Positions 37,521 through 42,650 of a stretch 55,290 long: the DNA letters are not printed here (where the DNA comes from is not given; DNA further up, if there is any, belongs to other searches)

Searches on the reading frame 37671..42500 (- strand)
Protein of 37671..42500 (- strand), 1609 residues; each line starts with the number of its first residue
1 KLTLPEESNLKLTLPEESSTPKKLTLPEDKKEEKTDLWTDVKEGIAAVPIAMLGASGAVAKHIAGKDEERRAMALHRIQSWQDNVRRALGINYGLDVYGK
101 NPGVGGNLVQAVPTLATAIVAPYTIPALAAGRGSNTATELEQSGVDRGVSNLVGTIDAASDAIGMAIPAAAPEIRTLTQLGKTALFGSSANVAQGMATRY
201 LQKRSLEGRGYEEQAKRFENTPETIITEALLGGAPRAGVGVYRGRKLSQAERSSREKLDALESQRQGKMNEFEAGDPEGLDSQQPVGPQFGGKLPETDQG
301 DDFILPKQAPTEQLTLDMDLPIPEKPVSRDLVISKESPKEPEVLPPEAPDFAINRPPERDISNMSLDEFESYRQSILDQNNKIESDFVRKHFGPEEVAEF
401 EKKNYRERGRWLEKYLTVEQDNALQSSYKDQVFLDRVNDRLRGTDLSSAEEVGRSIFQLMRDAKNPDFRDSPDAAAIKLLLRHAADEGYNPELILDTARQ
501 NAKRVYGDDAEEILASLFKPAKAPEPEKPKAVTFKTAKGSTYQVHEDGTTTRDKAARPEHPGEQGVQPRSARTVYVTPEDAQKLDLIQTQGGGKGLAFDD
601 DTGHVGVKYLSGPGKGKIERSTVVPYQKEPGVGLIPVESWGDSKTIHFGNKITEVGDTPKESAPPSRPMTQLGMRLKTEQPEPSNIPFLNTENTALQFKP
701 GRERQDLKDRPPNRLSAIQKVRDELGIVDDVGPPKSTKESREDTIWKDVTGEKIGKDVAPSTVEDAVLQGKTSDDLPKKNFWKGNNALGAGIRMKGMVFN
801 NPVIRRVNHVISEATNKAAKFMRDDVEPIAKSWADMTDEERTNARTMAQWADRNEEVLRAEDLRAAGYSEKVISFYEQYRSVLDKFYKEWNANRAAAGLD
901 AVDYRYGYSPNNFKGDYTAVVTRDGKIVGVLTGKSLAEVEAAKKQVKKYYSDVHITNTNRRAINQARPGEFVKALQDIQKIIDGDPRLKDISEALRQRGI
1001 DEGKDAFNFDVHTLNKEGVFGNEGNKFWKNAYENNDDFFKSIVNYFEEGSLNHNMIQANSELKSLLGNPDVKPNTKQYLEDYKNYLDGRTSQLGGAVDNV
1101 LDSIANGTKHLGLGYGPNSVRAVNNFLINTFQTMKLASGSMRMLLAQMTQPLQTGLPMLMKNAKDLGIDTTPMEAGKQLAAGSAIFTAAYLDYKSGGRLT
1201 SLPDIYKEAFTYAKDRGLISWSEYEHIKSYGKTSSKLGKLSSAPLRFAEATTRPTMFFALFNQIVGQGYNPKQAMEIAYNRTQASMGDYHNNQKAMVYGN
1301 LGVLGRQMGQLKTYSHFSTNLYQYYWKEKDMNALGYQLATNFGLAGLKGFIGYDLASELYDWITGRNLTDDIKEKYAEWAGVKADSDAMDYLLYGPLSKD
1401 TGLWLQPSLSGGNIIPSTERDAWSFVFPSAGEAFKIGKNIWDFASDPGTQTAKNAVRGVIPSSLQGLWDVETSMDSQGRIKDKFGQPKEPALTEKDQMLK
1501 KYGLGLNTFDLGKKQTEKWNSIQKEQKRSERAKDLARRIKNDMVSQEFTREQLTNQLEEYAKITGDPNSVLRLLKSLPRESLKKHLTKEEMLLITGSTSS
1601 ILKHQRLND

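Call 38: search_protein_families(library=phrogs, proteins=[window:37671-42500:-], max_evalue=0.00001)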
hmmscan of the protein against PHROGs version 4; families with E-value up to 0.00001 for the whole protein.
window:37671-42500:- (1609 aa): 3 families
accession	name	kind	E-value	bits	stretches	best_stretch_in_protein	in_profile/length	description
phrog_938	-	lysis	1.7e-18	66.1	1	530-644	1321-1439/2185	endolysin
phrog_11561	-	unknown function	9.5e-10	38.4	1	101-260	76-239/853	-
phrog_14422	-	unknown function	2.2e-09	38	1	103-233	101-226/401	-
